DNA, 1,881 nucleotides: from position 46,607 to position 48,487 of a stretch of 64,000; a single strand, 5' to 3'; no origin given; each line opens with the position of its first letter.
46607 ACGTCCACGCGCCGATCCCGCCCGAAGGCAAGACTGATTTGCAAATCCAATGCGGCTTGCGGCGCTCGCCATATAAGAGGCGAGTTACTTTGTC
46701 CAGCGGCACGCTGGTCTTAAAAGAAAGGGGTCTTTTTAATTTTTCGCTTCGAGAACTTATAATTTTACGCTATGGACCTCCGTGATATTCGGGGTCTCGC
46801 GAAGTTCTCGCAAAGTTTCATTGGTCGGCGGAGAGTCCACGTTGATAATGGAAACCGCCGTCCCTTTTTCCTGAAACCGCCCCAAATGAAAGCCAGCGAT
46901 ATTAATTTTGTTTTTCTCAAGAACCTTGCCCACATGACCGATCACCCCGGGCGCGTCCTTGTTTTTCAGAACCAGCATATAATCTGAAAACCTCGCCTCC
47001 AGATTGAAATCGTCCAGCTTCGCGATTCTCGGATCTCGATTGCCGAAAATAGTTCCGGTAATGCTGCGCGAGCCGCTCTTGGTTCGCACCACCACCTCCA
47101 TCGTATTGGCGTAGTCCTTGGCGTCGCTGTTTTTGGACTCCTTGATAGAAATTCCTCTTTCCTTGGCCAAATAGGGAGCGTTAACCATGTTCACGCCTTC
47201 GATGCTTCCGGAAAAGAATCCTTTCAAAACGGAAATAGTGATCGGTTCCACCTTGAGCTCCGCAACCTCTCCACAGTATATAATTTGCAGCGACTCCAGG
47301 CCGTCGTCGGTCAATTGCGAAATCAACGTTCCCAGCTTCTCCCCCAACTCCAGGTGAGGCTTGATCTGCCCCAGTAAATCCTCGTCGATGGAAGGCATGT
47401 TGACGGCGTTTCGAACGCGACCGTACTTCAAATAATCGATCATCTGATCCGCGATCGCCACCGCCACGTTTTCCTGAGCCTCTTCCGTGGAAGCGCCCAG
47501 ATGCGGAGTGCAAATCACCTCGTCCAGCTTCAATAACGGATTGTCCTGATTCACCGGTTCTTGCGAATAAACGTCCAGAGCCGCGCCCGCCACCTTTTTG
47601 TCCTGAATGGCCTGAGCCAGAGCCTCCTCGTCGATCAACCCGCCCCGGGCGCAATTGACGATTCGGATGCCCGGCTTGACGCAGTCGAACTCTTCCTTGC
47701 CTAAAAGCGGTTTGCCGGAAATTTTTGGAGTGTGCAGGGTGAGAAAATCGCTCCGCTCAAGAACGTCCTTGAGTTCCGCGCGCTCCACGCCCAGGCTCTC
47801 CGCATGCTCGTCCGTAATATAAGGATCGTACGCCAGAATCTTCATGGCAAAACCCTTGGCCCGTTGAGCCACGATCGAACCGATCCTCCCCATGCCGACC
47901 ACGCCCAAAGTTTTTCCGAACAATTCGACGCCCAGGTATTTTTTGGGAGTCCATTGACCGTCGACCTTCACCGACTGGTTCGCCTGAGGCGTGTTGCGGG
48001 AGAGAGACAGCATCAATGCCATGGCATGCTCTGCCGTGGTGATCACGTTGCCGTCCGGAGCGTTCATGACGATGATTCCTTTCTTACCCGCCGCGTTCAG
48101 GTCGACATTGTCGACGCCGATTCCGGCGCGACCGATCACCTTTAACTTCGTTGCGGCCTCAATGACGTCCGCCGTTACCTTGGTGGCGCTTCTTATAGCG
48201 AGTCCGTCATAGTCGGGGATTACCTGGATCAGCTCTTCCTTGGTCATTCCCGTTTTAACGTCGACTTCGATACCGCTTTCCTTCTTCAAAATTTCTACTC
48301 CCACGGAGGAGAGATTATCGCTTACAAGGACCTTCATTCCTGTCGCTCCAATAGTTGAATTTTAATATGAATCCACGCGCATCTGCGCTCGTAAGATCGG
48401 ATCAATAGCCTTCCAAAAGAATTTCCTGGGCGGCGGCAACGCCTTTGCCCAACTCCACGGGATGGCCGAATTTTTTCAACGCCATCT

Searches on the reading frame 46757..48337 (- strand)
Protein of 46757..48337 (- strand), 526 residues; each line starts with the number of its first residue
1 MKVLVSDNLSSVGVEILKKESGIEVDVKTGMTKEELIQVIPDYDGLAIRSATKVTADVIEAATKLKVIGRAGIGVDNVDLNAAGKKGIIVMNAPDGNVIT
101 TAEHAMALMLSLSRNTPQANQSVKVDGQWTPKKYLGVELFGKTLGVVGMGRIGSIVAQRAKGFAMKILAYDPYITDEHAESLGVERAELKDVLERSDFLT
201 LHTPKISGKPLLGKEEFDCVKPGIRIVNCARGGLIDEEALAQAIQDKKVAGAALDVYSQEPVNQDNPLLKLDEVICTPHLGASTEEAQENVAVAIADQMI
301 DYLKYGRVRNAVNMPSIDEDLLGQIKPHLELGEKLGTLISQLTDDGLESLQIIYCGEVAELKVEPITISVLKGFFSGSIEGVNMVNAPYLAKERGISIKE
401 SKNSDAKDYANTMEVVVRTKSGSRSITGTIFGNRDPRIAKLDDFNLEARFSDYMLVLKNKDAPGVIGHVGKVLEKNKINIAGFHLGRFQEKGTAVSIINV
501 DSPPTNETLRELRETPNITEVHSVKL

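Call 53: search_protein_families(library=ncbifam, proteins=[window:46757-48337:-], max_evalue=0.00001)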
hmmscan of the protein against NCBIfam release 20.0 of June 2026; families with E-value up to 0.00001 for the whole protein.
window:46757-48337:- (526 aa): 22 families
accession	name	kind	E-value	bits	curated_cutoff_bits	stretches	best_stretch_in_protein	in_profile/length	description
TIGR01327.1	PGDH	equivalog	4e-205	682.5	454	1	2-526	1-525/525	phosphoglycerate dehydrogenase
NF008759.0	PRK11790.1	equivalog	2.4e-78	263.7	404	1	1-320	12-334/410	phosphoglycerate dehydrogenase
NF009714.1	PRK13243.1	equivalog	1.4e-70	238.3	455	1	2-312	4-322/332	glyoxylate reductase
NF005069.0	PRK06487.1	equivalog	1.1e-56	192.2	448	1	34-308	40-315/320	2-hydroxyacid dehydrogenase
NF011938.0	PRK15409.1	equivalog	9.1e-55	185.9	492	1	29-313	32-319/324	glyoxylate/hydroxypyruvate reductase GhrB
NF006263.0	PRK08410.1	equivalog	4.5e-44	151.1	389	1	5-304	7-308/311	D-2-hydroxyacid dehydrogenase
NF005750.0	PRK07574.1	equivalog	5.6e-41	140.9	329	1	54-309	104-363/386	NAD-dependent formate dehydrogenase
NF005387.0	PRK06932.1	equivalog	2.2e-39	135.3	492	1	37-304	39-311/314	2-hydroxyacid dehydrogenase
NF006374.0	PRK08605.1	subfamily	7.4e-39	133.7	356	1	18-313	21-332/332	D-lactate dehydrogenase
NF041369.1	Dhydh_Halo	equivalog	1.9e-38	132.5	400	1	60-310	51-302/305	D-2-hydroxyacid dehydrogenase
NF000492.1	vanH_gen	exception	5.7e-34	117.6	540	1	19-260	19-255/312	D-lactate dehydrogenase VanH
NF001309.0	PRK00257.1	equivalog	1.7e-33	116.1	434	1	38-303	33-278/379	4-phosphoerythronate dehydrogenase PdxB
NF009127.0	PRK12480.1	equivalog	3.8e-30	105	579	1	19-261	22-265/330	D-lactate dehydrogenase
NF005027.0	PRK06436.1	equivalog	4.3e-28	98.3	261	1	58-313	43-289/303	2-hydroxyacid dehydrogenase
NF000371.1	vanH_Agroup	exception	2.2e-26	92.8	700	1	54-291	59-304/322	VanH-A/VanH-Pt family D-lactate dehydrogenase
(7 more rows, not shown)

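Call 54: find_homologous_proteins(query=window:46757-48337:-, max_evalue=1e-100)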
Query window:46757-48337:- (526 aa): 7951 proteins with E <= 1e-100 among 8000 candidates; the best 120 are listed.
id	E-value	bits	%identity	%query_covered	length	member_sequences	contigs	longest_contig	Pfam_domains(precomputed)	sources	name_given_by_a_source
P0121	0.0e+0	1146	100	100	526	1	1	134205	PF19304.5,PF00389.37,PF01842.32,PF02826.26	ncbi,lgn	-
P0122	0.0e+0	1049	90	100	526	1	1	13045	PF19304.5,PF00389.37,PF01842.32,PF02826.26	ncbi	-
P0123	1.7e-249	847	72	100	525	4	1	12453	PF19304.5,PF00389.37,PF01842.32,PF02826.26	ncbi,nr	ncbi:MAG: phosphoglycerate dehydrogenase [Nitrospinae bacterium]|nr:phosphoglycerate dehydrogenase [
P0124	3.0e-244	830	70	100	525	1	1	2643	PF19304.5,PF00389.37,PF01842.32,PF02826.26,PF07991.19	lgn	-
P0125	9.0e-244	828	69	100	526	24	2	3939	PF19304.5,PF00389.37,PF01842.32,PF02826.26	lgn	-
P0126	5.7e-243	826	71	100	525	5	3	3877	PF19304.5,PF00389.37,PF01842.32,PF02826.26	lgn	-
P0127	5.7e-243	825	70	100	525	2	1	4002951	PF19304.5,PF00389.37,PF01842.32,PF02826.26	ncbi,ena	-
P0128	3.7e-240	816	69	100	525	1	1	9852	PF19304.5,PF00389.37,PF01842.32,PF02826.26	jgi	-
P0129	9.8e-240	815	67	100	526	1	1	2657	PF19304.5,PF00389.37,PF01842.32,PF02826.26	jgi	jgi:D-3-phosphoglycerate dehydrogenase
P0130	2.7e-239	813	68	100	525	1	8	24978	PF19304.5,PF00389.37,PF01842.32,PF02826.26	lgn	-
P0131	7.9e-239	812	67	100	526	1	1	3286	PF19304.5,PF00389.37,PF01842.32,PF02826.26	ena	-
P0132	8.0e-239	812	69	100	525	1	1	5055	PF19304.5,PF00389.37,PF01842.32,PF02826.26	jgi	-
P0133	8.4e-239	812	69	100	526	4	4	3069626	PF19304.5,PF00389.37,PF01842.32,PF02826.26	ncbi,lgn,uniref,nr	ncbi:phosphoglycerate dehydrogenase [Nitrospina gracilis]|uniref:phosphoglycerate dehydrogenase n=1 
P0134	9.2e-239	812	68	100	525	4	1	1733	PF19304.5,PF00389.37,PF02826.26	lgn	-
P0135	1.0e-238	811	68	100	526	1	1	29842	PF19304.5,PF00389.37,PF01842.32,PF02826.26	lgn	-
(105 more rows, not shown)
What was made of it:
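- Organism: Nitrospinota (call 54).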

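Call 55: find_encoding_contigs(protein=P0122, flank=10000, max_places=3)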
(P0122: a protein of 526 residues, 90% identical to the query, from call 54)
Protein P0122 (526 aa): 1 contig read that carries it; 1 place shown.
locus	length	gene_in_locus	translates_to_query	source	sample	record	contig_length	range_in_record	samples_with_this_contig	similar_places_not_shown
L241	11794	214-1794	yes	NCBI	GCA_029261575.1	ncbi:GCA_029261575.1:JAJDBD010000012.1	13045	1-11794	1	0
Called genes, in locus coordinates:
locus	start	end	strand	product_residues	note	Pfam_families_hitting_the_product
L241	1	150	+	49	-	?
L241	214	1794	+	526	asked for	PF00389:2-Hacid_dh, PF02826:2-Hacid_dh_C, PF19304:PGDH_inter, PF01842:ACT (weak)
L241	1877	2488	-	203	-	PF13145:Rotamase_2, PF13616:Rotamase_3, PF00639:Rotamase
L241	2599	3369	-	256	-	-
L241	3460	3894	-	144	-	PF07603:Lcl_C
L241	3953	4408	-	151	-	PF07603:Lcl_C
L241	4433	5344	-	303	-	PF07603:Lcl_C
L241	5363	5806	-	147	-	PF07603:Lcl_C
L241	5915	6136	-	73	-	PF00462:Glutaredoxin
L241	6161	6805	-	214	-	PF07603:Lcl_C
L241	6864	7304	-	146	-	PF07603:Lcl_C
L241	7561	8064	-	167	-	PF07603:Lcl_C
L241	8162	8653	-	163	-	-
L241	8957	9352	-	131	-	-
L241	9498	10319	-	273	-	PF13432:TPR_16 (faint), PF13431:TPR_17 (faint), PF00515:TPR_1 (weak), PF13424:TPR_12 (faint), PF07719:TPR_2 (faint)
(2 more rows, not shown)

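Call 56: find_encoding_contigs(protein=P0121, flank=2000, max_places=3)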
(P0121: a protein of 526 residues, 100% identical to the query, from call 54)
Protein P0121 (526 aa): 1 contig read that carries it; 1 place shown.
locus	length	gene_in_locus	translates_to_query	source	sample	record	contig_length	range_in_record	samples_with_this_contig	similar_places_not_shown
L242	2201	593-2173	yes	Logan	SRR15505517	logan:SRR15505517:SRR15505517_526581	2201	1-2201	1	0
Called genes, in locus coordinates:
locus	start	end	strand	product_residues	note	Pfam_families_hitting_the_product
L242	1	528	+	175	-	?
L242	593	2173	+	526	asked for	PF00389:2-Hacid_dh, PF02826:2-Hacid_dh_C, PF19304:PGDH_inter, PF01842:ACT (weak)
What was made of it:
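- Tried and rejected: P0121 gave only a 2.2-kb Logan contig (call 56).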
